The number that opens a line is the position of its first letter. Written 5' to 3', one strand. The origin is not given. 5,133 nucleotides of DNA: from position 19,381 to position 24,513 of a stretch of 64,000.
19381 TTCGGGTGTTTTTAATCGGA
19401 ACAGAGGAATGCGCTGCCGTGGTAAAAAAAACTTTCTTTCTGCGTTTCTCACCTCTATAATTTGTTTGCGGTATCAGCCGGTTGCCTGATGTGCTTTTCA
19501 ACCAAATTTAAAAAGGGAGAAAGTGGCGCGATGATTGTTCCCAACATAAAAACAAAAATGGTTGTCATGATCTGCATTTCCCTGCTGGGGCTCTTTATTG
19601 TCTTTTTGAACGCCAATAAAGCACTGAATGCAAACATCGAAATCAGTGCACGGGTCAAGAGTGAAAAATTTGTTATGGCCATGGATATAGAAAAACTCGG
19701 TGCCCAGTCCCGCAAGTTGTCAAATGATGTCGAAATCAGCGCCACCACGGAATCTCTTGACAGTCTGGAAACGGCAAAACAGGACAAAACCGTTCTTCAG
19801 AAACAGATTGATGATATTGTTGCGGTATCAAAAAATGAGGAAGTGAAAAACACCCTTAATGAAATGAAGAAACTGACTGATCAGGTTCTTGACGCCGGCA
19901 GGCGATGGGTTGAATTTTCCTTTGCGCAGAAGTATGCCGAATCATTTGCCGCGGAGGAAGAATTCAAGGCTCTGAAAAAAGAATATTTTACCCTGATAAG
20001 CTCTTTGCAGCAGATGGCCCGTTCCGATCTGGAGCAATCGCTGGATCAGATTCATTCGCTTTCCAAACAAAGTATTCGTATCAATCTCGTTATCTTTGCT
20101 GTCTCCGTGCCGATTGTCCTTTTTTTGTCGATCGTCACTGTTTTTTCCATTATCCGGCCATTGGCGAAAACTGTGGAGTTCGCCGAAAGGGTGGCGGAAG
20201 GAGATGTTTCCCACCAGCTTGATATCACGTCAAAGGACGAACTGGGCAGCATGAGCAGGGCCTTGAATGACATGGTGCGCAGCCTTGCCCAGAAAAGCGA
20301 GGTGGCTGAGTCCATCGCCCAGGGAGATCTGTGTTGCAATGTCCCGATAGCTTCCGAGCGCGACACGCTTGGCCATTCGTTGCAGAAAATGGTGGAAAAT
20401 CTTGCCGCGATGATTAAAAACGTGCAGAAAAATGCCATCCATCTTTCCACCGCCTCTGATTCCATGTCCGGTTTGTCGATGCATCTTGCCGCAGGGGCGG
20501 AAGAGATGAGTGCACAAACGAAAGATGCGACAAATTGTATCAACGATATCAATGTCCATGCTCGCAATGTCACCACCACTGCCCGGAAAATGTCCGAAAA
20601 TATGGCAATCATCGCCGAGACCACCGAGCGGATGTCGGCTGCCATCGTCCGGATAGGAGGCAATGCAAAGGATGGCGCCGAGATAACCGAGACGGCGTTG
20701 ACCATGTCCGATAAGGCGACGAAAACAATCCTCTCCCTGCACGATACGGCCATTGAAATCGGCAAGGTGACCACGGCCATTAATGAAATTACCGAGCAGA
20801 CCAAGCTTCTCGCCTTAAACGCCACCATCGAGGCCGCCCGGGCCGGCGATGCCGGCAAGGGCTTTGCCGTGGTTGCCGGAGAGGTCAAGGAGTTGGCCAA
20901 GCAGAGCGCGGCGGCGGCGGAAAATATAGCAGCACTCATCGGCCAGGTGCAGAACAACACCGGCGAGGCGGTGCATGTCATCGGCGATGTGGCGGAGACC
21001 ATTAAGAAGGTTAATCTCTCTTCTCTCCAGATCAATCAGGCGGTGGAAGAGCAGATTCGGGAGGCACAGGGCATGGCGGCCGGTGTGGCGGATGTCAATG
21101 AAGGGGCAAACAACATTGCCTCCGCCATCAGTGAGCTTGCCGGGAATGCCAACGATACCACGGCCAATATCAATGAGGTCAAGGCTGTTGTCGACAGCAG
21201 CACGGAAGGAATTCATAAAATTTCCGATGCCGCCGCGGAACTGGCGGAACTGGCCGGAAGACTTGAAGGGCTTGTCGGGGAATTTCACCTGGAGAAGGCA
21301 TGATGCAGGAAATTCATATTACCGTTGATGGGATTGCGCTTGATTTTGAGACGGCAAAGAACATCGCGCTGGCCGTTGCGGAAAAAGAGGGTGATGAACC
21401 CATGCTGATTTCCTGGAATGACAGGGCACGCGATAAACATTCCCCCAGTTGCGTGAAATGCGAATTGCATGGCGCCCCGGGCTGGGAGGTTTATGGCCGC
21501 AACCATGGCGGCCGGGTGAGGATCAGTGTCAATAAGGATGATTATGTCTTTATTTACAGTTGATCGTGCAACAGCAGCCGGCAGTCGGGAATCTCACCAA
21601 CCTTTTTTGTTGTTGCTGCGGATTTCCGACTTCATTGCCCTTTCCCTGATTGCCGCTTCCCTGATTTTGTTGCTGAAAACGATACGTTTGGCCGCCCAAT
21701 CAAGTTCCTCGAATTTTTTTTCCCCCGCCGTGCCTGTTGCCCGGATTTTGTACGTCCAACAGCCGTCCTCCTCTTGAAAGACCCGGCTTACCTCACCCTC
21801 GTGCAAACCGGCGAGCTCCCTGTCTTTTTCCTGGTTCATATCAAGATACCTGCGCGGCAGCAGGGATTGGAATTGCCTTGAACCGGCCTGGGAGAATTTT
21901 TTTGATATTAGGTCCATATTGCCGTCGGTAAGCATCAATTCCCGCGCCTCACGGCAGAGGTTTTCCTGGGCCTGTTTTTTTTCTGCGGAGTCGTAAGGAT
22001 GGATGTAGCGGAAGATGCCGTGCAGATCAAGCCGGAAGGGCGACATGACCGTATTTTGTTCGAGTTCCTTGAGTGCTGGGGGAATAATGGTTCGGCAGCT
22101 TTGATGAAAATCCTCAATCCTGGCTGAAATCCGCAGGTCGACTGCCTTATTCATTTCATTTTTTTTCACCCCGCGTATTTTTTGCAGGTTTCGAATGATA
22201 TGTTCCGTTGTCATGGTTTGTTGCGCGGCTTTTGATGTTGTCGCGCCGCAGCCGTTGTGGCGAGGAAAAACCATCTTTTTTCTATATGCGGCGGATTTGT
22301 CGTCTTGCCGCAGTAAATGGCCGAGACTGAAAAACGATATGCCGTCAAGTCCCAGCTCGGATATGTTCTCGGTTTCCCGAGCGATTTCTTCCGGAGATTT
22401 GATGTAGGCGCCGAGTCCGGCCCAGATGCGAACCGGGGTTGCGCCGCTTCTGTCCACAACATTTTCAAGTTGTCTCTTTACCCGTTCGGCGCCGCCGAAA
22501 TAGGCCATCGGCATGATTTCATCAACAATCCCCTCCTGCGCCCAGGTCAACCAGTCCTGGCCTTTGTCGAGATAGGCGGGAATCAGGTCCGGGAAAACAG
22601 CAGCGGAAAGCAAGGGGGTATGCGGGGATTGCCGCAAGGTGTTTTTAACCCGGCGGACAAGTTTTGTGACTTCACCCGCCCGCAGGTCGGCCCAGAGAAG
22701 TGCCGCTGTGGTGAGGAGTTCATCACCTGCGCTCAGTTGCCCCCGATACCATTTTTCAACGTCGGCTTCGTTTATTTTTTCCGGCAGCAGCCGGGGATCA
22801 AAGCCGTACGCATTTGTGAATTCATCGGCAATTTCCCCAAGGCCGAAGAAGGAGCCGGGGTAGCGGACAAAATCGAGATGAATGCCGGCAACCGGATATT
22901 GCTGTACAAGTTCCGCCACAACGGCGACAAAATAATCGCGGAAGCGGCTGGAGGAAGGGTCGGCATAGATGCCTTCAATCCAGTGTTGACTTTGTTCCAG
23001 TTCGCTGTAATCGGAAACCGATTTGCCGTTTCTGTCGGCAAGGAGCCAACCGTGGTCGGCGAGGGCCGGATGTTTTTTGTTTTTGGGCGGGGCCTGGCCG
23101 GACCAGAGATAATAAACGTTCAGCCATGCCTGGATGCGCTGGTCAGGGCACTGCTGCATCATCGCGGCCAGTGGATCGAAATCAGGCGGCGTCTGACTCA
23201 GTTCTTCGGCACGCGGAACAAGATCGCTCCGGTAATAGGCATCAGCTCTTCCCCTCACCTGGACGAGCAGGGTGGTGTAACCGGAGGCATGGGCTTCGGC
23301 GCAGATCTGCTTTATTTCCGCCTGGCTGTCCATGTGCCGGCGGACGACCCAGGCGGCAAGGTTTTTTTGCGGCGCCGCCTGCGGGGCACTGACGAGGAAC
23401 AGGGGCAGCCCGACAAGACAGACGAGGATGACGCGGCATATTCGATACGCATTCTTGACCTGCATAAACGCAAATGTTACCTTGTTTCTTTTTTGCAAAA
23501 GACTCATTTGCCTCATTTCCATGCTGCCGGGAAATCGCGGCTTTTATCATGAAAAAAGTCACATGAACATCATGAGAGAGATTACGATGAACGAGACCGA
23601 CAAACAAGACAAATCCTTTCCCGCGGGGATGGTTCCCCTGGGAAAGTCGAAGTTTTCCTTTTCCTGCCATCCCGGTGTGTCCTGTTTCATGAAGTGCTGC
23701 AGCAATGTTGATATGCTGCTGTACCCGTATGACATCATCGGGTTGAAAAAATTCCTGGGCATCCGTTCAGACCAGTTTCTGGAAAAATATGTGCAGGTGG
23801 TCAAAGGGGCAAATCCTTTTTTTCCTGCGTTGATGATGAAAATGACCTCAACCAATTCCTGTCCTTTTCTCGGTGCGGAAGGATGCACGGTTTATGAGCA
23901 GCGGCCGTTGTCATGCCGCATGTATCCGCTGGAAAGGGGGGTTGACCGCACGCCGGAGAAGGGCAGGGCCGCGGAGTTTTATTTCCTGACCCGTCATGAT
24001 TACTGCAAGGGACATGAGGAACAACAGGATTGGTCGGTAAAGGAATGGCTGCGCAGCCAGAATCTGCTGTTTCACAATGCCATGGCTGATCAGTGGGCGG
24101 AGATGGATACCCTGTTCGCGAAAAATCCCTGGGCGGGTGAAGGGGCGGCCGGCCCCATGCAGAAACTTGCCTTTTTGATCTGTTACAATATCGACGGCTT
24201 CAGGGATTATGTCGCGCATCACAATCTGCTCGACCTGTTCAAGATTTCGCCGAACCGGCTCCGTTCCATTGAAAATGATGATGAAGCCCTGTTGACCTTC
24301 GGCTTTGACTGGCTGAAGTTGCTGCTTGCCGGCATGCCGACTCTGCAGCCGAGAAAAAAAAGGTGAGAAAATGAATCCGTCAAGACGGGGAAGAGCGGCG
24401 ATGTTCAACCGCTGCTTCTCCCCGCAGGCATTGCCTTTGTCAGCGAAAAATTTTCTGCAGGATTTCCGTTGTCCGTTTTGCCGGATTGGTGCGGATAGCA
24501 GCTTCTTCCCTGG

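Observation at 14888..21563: Two divergent operons each pairing an exported rhodanese protein with a chemoreceptor and a small redox-type protein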

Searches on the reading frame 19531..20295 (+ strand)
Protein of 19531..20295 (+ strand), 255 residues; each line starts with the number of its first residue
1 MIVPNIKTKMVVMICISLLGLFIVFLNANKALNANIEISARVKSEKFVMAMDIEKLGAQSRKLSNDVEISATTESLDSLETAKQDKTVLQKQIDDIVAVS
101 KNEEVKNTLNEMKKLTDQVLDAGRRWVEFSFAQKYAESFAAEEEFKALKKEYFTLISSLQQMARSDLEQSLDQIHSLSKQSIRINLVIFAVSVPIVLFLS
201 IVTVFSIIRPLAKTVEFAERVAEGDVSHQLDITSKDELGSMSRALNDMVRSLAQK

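Call 84: find_related_loci(query=window:19531-20295:+, collection=metagenome_contigs, flank=6000)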
Query window:19531-20295:+ (255 aa) in metagenome_contigs; peptide patterns used: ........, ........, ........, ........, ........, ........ (x = any residue, [..] = any of these).
137 stretches matched a pattern; 1 encode a relative of the query (tblastn E <= 1e-3); 1 distinct loci.
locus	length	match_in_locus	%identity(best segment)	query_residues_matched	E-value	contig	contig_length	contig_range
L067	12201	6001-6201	45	182-252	5e-10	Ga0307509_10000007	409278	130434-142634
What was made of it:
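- Tried and rejected: The single-sequence MCP_R scan gave one irrelevant HAMP hit (call 84).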

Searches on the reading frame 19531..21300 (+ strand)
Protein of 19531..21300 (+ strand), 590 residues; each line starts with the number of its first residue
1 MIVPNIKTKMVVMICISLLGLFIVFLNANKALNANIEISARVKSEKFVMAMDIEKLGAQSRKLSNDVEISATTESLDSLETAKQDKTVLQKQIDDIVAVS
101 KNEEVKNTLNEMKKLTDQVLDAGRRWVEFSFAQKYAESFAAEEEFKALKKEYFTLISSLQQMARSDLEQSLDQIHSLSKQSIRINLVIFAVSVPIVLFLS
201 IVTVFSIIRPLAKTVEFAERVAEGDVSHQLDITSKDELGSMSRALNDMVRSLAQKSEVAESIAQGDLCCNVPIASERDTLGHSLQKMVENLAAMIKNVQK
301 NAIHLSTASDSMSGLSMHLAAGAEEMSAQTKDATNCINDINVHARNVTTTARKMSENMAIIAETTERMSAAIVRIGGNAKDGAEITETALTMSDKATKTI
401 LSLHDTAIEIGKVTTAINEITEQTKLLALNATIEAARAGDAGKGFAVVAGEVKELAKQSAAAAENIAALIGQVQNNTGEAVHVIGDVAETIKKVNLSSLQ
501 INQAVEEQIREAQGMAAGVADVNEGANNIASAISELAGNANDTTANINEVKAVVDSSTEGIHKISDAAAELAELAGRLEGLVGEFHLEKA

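Call 8: search_protein_families(library=pfam, proteins=[window:19531-21300:+], max_evalue=0.01)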
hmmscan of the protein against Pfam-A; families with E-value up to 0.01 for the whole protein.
window:19531-21300:+ (590 aa): 3 families
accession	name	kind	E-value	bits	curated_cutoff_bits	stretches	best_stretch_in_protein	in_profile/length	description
PF00015.26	MCPsignal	-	3.4e-30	105.6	34.6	1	390-553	15-171/172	Methyl-accepting chemotaxis protein (MCP) signalling domain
PF00672.30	HAMP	-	2.2e-13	50.7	25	1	206-253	5-52/53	HAMP domain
PF17287.7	POTRA_3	-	0.0036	17.2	27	1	165-187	33-55/56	POTRA domain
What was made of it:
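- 19531..21303 (+): Right chemoreceptor MCP_R (590 aa). Layout: TM1, a helical periplasmic domain of about 155 aa, TM2, HAMP, signalling domain. The periplasmic domain contains no Cys. Pfam HAMP and MCPsignal (call 8).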

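Call 9: search_protein_families(library=ncbifam, proteins=[window:19531-21300:+], max_evalue=0.01)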
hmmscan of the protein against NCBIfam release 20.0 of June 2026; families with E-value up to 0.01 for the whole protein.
window:19531-21300:+ (590 aa): 17 families
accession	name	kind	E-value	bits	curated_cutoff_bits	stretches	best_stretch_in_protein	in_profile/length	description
NF058645.1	MCPCtpMPsAe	equivalog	2.1e-31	109.3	900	2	247-586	228-557/558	methyl-accepting chemotaxis protein CtpM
NF047851.1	MCPCitTducer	equivalog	4e-26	92.2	900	2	260-494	229-444/553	methyl-accepting chemotaxis citrate transducer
NF041847.1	transduc_aer2_vibrio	equivalog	1.5e-24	86.3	1200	1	245-496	452-691/804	aerotaxis transducer Aer2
NF011622.0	PRK15048.1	equivalog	4.3e-24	85.6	900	2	261-476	229-425/553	methyl-accepting chemotaxis protein II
NF011615.0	PRK15041.1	equivalog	7.1e-23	81.1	947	2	260-490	230-441/554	methyl-accepting chemotaxis protein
NF007309.0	PRK09793.1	equivalog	1.2e-18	67.4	903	1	249-507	215-454/533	methyl-accepting chemotaxis protein IV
NF050802.1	AspChtxCcaA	equivalog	1.1e-13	50.4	1300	1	223-533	374-691/700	aspartate chemotaxis receptor CcaA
NF033092.0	HK_WalK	equivalog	9.1e-09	34.4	725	1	11-260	16-254/594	cell wall metabolism sensor histidine kinase WalK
NF040691.1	MtrAB_MtrB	equivalog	2.8e-08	33.2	450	1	10-255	15-260/507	MtrAB system histidine kinase MtrB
NF012163.2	BaeS_SmeS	equivalog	3.1e-08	33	500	1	178-259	159-240/457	sensor histidine kinase efflux regulator BaeS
TIGR02956.1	TMAO_torS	equivalog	9.9e-08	30.5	676.5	1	55-261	205-410/967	TMAO reductase system sensor histidine kinase/response regulator TorS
NF038263.1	prot_phos_SiaA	equivalog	3.3e-06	25.9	700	1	181-257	307-384/658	biofilm regulation protein phosphatase SiaA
NF007896.0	PRK10600.1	equivalog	7.6e-06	24.8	578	1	183-260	154-231/598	nitrate/nitrite two-component system sensor histidine kinase NarX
NF007837.0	PRK10549.1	equivalog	8.1e-06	24.8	603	1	176-317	157-299/466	envelope stress sensor histidine kinase BaeS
NF047496.1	HK_LIC11548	equivalog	9e-05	21.4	750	1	109-257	206-349/589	LIC_11548 family sensor histidine kinase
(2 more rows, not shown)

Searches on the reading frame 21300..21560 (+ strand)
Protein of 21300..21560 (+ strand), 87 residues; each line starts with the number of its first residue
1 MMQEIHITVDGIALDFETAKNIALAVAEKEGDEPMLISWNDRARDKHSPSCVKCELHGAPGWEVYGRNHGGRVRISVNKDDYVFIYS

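Call 8: search_protein_families(library=pfam, proteins=[window:21300-21560:+], max_evalue=0.01)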
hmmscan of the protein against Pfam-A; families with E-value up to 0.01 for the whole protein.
window:21300-21560:+ (87 aa): 1 family
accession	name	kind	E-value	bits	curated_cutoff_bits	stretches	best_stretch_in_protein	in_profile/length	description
PF18505.6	DUF5619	-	9.5e-31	106.1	25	1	2-86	1-85/85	Domain of unknown function (DUF5619)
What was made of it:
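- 21300..21563 (+): DUF5619 protein (87 aa). It is cytoplasmic, has a C-x2-C conserved among Desulfobulbales orthologues, and overlaps the end of MCP_R by ATGA. Pfam PF18505, 106 bits (call 8).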

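Call 9: search_protein_families(library=ncbifam, proteins=[window:21300-21560:+], max_evalue=0.01)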
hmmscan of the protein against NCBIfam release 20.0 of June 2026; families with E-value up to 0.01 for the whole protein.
window:21300-21560:+ (87 aa): 0 families

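Call 13: search_solved_structures(query=window:21300-21560:+, max_evalue=1, show_alignments=2)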
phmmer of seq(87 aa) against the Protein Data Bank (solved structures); distinct sequences matched with E-value up to 1: 3.
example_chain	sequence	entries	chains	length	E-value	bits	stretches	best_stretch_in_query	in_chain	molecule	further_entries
3c0f_B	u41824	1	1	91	2.2e-05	27.7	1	2-84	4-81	Uncharacterized protein AF_1514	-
1lwu_C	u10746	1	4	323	0.31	14.5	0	48-76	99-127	Fibrinogen gamma chain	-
1n73_C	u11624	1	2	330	0.32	14.4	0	48-76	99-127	Fibrin gamma chain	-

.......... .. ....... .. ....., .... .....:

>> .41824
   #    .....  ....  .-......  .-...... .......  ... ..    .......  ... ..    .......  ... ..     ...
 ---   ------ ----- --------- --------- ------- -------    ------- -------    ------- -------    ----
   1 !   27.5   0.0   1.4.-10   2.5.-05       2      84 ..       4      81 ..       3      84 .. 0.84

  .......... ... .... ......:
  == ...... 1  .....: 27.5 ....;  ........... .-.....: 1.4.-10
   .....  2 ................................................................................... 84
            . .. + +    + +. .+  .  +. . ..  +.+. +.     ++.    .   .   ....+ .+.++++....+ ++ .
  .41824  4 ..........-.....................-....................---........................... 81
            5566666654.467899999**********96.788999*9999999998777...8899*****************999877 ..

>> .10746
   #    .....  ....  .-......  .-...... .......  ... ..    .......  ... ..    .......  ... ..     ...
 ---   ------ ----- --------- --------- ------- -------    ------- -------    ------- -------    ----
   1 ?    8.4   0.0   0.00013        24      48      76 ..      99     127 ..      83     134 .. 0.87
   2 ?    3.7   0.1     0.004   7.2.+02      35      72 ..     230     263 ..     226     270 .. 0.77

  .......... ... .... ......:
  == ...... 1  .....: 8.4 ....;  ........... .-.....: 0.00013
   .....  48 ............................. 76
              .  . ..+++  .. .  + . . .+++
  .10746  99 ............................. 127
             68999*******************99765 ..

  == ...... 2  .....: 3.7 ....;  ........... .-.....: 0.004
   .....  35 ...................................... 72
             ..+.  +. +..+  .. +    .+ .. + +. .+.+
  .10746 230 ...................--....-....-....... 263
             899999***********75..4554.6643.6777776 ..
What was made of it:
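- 21300..21563 (+): Its solved relative is PDB 3c0f, AF_1514, uncharacterised (call 13).
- Checked: Its only solved relative is the uncharacterised AF_1514 (call 13).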

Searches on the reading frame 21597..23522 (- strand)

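Call 8: search_protein_families(library=pfam, proteins=[window:21597-23522:-], max_evalue=0.01)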
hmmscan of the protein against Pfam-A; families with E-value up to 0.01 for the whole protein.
window:21597-23522:- (642 aa): 2 families
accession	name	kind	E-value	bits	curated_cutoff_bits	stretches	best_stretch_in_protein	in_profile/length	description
PF02638.21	GHL10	-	3e-20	73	27.9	1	78-373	29-297/311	Glycosyl hydrolase-like 10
PF14871.12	GHL6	-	0.00019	22.1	35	1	71-217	3-131/132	Hypothetical glycosyl hydrolase 6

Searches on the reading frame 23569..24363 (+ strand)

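Call 8: search_protein_families(library=pfam, proteins=[window:23569-24363:+], max_evalue=0.01)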
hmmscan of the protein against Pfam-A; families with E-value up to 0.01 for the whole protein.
window:23569-24363:+ (265 aa): 1 family
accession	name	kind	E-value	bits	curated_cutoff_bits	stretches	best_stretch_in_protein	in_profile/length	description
PF03692.20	CxxCxxCC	-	2.6e-10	41.3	23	1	38-146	4-84/85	Putative zinc- or iron-chelating domain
